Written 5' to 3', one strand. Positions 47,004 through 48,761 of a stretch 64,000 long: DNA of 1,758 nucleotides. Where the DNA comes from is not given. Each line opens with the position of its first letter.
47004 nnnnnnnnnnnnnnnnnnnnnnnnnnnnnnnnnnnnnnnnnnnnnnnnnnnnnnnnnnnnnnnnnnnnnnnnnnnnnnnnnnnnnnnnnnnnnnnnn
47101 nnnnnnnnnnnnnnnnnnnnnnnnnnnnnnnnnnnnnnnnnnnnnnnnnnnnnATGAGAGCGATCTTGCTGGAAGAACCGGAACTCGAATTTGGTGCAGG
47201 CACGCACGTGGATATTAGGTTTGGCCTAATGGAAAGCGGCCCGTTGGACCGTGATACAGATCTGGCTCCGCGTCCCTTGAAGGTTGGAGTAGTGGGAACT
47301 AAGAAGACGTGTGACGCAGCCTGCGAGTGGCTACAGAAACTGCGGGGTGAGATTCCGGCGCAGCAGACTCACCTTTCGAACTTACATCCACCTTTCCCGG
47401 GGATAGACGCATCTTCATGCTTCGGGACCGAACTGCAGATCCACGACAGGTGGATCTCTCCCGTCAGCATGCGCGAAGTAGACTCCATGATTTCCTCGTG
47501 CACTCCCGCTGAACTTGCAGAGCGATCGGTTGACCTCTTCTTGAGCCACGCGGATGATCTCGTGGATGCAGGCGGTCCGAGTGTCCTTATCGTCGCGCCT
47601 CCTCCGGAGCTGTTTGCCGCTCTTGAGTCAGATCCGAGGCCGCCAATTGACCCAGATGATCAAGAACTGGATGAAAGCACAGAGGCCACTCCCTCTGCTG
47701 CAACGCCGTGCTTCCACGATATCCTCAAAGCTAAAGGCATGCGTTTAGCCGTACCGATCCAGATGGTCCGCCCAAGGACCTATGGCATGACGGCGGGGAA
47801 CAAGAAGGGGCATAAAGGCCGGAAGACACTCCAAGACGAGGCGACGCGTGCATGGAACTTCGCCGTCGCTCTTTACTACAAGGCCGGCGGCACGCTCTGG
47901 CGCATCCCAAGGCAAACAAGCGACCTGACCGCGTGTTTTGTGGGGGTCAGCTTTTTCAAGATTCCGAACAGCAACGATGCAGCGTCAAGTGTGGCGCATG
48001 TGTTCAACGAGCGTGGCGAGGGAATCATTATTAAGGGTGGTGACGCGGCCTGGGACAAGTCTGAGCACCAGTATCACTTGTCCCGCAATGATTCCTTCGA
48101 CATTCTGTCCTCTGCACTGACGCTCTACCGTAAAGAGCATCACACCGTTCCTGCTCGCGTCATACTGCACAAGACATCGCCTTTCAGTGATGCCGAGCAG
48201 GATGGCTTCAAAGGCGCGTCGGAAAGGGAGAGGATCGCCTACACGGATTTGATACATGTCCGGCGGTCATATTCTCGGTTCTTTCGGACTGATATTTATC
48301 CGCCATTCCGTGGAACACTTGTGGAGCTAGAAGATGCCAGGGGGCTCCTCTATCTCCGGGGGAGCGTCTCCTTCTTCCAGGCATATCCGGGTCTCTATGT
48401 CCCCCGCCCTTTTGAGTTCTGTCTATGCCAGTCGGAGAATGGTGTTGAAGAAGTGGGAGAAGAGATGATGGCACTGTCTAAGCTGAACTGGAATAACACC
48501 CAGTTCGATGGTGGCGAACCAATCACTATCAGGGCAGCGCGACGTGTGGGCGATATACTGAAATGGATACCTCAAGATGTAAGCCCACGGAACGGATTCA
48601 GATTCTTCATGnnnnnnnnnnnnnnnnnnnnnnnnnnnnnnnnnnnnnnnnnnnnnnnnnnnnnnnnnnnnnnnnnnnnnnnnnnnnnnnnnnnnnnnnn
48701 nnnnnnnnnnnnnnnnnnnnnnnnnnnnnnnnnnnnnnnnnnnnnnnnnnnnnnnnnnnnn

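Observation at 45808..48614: SPARDA-type short Argonaute system (DREN/DUF4365-APAZ + inactive MID-PIWI pAgo)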

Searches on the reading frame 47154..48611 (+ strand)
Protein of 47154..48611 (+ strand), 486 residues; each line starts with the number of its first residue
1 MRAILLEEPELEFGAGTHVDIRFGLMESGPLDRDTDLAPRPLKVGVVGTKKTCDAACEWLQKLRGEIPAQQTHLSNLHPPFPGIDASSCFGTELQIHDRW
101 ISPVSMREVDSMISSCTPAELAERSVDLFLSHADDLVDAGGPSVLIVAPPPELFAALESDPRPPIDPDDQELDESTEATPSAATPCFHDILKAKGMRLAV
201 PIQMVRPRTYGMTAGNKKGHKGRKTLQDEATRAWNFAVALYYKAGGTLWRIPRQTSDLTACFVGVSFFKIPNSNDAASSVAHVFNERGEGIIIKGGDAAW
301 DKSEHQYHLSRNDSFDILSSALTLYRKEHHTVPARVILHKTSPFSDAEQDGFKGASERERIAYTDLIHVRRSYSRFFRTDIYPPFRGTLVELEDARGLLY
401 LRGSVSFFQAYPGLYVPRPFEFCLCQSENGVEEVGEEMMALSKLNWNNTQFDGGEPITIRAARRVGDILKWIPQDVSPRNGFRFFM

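Call 3: search_protein_families(library=pfam, proteins=[window:47154-48611:+], max_evalue=0.01)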
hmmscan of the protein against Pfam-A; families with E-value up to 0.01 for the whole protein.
window:47154-48611:+ (486 aa): 0 families

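Call 4: search_protein_families(library=padloc, proteins=[window:47154-48611:+], max_evalue=0.01)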
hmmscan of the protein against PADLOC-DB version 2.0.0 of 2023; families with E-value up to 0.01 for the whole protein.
window:47154-48611:+ (486 aa): 12 families
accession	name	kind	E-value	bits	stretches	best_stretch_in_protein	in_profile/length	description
PDLC02376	pAgo_I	-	2.5e-147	489.7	1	1-486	1-455/455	Class I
PDLC02436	pAgo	-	2.4e-109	364.2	1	4-485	8-459/460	-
PDLC02378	pAgo_I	-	3.9e-78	261.4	1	3-485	4-492/493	Class I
PDLC02392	pAgo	-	3.8e-43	145.7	1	181-470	48-329/346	-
PDLC02377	pAgo_I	-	5.1e-43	145.5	2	187-486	162-457/457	Class I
PDLC02384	pAgo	-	1.4e-28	97.7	1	224-486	753-1030/1030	-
PDLC02420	Aga_SIR2-PNTD1-PNTD2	-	1.5e-21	74.4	1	227-486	738-1010/1010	Class I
PDLC02428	PprPIWI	-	3.5e-12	43.9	1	188-467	402-647/666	-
PDLC02397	pAgo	-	6.8e-06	23.2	1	187-448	314-543/578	-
PDLC02394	pAgo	-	9.7e-05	18.3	1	227-464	855-1093/1121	-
PDLC02388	pAgo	-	0.00011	18.6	1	188-288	444-525/716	-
PDLC02379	pAgo_II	-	0.0026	14.2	0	178-259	414-478/724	Class II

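Call 5: search_protein_families(library=ncbifam, proteins=[window:47154-48611:+], max_evalue=0.01)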
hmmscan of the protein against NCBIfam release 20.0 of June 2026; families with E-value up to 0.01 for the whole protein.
window:47154-48611:+ (486 aa): 0 families

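Call 7: search_solved_structures(query=window:47154-48611:+, show_alignments=3)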
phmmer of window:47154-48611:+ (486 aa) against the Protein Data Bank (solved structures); distinct sequences matched with E-value up to 0.001: 10.
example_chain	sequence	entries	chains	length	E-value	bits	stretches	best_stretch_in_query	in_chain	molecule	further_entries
9jsb_A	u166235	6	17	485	3.1e-80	273.4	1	5-474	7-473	Ago | pAgo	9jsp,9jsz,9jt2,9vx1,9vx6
9qbp_B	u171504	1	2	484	1.8e-79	270.8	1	4-483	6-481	Protein argonaute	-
9qbl_B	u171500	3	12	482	3.2e-77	263.4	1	3-483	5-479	Protein argonaute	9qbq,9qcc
9om4_B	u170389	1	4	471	2.2e-57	198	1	2-486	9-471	Prokaryotic argonaute MID-PIWI family protein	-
8ifk_B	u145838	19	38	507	1.5e-39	139.1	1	184-485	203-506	Piwi domain-containing protein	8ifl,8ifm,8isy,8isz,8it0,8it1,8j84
8j8h_A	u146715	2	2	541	2e-39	138.8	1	184-485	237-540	Piwi domain-containing protein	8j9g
8qlo_B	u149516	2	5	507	6.5e-35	123.9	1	175-485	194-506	Short prokaryotic Argonaute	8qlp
8fex_B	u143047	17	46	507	6.8e-35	123.8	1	171-485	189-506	short pAgo | Piwi domain-containing protein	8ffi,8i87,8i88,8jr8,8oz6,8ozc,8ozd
8j7s_A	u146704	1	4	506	1.1e-34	123.2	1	171-484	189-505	Piwi domain-containing protein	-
8in8_C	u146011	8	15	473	1.2e-16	63.7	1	225-486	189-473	Piwi domain protein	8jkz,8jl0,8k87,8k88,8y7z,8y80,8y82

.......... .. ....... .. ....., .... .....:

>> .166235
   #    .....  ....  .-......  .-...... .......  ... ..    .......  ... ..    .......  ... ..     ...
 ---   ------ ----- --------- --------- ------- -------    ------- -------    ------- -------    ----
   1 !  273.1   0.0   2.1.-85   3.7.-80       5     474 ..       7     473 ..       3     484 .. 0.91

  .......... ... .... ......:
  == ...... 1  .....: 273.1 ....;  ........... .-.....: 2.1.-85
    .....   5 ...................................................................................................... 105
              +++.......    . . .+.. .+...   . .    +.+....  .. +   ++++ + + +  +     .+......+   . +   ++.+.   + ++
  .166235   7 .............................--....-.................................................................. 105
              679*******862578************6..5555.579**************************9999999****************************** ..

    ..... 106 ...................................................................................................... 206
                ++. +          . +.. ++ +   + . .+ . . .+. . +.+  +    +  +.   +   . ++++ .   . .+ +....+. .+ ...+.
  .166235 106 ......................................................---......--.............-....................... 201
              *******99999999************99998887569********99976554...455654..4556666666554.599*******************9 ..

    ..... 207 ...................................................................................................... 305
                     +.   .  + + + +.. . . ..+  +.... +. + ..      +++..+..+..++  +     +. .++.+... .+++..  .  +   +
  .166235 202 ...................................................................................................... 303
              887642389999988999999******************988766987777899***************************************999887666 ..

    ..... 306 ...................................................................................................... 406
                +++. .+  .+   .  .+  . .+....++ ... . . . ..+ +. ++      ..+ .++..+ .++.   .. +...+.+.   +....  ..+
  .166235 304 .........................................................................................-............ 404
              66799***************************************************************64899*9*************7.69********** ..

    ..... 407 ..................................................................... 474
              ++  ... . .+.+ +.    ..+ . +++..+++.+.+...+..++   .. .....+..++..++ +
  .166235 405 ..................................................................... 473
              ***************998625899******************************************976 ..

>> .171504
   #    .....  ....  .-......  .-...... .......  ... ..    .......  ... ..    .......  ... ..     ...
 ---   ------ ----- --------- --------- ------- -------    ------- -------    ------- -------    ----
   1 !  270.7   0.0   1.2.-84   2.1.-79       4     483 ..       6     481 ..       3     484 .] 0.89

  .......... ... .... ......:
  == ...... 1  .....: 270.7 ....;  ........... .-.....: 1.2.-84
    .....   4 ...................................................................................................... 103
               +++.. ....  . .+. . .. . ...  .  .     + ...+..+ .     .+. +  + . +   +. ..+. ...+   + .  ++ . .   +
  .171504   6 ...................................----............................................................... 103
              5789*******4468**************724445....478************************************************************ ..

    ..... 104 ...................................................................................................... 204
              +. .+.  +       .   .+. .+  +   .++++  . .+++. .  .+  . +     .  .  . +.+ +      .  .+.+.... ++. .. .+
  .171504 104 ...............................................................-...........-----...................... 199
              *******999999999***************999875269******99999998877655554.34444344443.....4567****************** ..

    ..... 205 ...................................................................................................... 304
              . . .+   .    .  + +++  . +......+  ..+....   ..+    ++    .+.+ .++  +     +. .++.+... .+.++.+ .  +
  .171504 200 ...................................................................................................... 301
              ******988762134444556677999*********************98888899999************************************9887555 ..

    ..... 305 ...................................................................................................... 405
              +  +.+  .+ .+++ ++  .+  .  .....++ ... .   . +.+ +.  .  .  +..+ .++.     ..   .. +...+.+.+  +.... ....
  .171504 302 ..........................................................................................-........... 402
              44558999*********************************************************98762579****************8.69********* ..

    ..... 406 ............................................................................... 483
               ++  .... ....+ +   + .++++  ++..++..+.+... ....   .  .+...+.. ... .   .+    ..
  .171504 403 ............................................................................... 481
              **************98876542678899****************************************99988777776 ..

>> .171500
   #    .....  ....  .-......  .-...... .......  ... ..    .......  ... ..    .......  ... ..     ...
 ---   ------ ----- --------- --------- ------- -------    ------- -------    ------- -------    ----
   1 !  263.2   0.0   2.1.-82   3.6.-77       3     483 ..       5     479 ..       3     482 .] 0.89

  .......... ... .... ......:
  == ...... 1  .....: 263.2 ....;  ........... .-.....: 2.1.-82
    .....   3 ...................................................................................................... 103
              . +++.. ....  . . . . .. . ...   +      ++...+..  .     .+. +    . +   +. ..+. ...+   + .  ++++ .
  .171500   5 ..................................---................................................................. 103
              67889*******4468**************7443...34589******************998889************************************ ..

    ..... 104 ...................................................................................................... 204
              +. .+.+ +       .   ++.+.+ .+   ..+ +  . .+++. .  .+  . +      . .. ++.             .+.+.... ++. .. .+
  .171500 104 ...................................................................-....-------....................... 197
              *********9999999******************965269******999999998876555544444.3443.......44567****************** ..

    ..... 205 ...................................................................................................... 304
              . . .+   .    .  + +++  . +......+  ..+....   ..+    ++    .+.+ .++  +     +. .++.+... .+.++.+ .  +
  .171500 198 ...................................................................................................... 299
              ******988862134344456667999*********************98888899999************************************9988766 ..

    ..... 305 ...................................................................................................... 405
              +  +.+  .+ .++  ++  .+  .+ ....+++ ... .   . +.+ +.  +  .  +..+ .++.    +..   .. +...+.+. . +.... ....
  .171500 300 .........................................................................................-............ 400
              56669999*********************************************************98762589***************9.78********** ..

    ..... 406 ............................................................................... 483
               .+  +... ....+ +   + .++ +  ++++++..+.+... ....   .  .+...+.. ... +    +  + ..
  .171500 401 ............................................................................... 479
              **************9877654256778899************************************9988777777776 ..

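Call 13: find_homologous_proteins(query=window:47154-48611:+, max_evalue=1e-10)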
Query window:47154-48611:+ (486 aa): 2677 proteins with E <= 1e-10 among 8000 candidates; the best 120 are listed.
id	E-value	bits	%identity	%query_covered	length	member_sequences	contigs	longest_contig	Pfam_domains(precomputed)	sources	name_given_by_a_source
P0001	3.6e-296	1001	87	100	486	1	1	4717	-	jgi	-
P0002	1.3e-259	880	100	78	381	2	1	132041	-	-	-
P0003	1.1e-240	817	70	100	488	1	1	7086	-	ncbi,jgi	-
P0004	9.8e-180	616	53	100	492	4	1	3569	-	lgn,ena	-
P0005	3.1e-175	602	54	100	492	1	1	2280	-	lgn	-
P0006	1.1e-174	600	56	100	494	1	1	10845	-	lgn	-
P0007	3.2e-174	598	56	100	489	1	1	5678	-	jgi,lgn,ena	-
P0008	3.5e-174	598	53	100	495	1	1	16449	PF02171.24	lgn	-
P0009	4.1e-174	598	54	100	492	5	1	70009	-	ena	-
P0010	2.8e-173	595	53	100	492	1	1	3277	PF02171.24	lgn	-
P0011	1.6e-172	593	54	100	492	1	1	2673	-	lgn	-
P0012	3.5e-172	592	54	100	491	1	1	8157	-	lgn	-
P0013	4.3e-172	591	53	100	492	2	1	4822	-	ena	-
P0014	1.3e-171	590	54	100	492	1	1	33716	-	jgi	jgi:hypothetical protein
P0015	5.5e-171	588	54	100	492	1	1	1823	-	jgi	jgi:hypothetical protein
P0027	1.9e-169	583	52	100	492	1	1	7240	PF02171.24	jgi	jgi:hypothetical protein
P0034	2.0e-167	576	52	100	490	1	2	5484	PF02171.24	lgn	-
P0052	5.5e-163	561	52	100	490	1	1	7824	PF02171.24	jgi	jgi:hypothetical protein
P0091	3.8e-159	549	52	100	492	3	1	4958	PF02171.24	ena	-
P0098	1.2e-158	547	53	94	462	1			PF02171.24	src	-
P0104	4.9e-158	545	50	100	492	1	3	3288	PF02171.24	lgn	-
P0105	5.7e-158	545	50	100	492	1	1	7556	PF02171.24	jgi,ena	-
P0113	1.0e-157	544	50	100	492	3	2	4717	PF02171.24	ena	-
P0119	9.0e-157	541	50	100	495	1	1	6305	PF02171.24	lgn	-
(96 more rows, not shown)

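Call 21: find_encoding_contigs(protein=P0003, flank=6000, max_places=3)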
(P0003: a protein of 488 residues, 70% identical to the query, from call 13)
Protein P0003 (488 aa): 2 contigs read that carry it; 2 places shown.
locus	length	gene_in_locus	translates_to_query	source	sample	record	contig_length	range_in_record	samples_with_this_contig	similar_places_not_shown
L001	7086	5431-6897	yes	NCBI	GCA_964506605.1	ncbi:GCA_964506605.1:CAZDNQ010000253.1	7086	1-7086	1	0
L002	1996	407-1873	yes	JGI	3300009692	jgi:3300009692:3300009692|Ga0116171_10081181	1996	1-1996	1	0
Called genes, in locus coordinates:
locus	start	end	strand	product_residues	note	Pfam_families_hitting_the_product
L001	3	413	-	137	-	?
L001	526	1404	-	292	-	PF13145:Rotamase_2, PF13616:Rotamase_3, PF00639:Rotamase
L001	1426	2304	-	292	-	PF03537:Glyco_hydro_114, PF14885:GHL15 (weak)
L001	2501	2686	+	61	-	-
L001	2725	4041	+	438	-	PF20172:DUF6538 (weak), PF00589:Phage_integrase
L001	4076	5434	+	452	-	PF14280:DUF4365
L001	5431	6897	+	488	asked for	-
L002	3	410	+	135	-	?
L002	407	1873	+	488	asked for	-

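Call 22: find_encoding_contigs(protein=P0001, flank=6000, max_places=3)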
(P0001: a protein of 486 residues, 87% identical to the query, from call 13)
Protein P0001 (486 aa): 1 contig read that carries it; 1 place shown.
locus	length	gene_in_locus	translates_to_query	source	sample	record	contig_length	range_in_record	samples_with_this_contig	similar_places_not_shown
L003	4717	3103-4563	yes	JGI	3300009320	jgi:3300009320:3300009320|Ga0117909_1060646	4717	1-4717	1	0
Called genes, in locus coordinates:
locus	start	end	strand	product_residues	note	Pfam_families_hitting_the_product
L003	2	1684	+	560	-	?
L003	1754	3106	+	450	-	PF14280:DUF4365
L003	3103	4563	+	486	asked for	-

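Call 32: find_related_loci(query=A2, collection=genome_contigs, flank=6000)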
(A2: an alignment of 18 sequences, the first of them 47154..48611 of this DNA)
Query A2 (486 aa) in genome_contigs; peptide patterns used: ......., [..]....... (x = any residue, [..] = any of these).
585 stretches matched a pattern; 458 encode a relative of the query (tblastn E <= 1e-3); the best 80 are kept; 80 distinct loci.
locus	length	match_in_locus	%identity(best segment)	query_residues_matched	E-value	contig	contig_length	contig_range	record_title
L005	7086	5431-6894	70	1-486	0e+0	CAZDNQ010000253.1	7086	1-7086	MAG TPA_asm: uncultured Victivallis sp. isolate SRP089250_co1_121 genome assembly, contig: NODE_19942_length_7086_cov_3.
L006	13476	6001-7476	54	1-486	3e-176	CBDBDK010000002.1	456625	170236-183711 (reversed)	MAG: uncultured Candidatus Binatia bacterium isolate 2c216906-a703-41c5-82d5-ef5894461506 genome assembly, contig: conti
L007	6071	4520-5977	53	5-486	9e-175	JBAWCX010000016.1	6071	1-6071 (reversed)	MAG: Candidatus Binatus sp. isolate MFD09556_ilm_asm_bin15 k127_237786, whole genome shotgun sequence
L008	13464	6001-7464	53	5-486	2e-171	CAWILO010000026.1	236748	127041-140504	MAG: uncultured delta proteobacterium isolate MFD03346.bin.1.66 genome assembly, contig: contig_8200, whole genome shotg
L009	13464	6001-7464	50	5-486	2e-164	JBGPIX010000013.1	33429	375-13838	MAG: Candidatus Acidiferrum sp. isolate OBJ_0618_7090110_323 k141_2512304_length_33429_cov_25.3944, whole genome shotgun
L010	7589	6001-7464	51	5-486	1e-163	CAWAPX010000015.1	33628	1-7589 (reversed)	MAG: uncultured Acidobacteriota bacterium isolate MFD04434.bin.1.131 genome assembly, contig: contig_24868, whole genome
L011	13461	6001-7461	50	6-486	5e-163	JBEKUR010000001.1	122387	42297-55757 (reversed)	MAG: Terriglobia bacterium isolate SPRUCE 586 SPRUCE_586_1, whole genome shotgun sequence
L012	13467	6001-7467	49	1-486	2e-162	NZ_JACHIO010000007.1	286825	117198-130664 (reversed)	Granulicella mallensis strain X5P3 Ga0401176_07, whole genome shotgun sequence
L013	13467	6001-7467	49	1-486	2e-160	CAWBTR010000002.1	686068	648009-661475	MAG: uncultured Acidobacteriaceae bacterium isolate MFD00731.bin.1.198 genome assembly, contig: contig_26510, whole geno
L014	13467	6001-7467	48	1-486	9e-160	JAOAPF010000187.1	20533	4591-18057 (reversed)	MAG: Edaphobacter sp. isolate RYN_7 scaffold_24874, whole genome shotgun sequence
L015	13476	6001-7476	49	1-486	3e-159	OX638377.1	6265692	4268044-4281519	MAG: uncultured Latescibacteria bacterium isolate 96736c8f-e424-4c7a-a7cc-5c0d8e7e2df7 genome assembly, chromosome: 1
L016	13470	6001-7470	50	1-486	7e-158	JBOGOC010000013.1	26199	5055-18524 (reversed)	MAG: Candidatus Polarisedimenticolia bacterium isolate M3-S_metawrap_bin.237 k127_1862896, whole genome shotgun sequence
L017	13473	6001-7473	50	1-486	5e-157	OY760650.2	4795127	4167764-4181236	MAG: Terriglobia bacterium isolate 5d79d33f-5ea2-468b-941e-0445094ce055 genome assembly, chromosome: 1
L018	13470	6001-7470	49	1-486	1e-155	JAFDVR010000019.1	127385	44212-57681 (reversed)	MAG: Acidobacteria bacterium isolate SZAS-4 LIN-38__19__length-127385, whole genome shotgun sequence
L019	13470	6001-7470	49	1-486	7e-155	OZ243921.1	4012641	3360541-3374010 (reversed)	MAG: uncultured Granulicella sp. isolate 3aa44edd-b56f-4540-8c9f-3bae12d18822 genome assembly, chromosome: 1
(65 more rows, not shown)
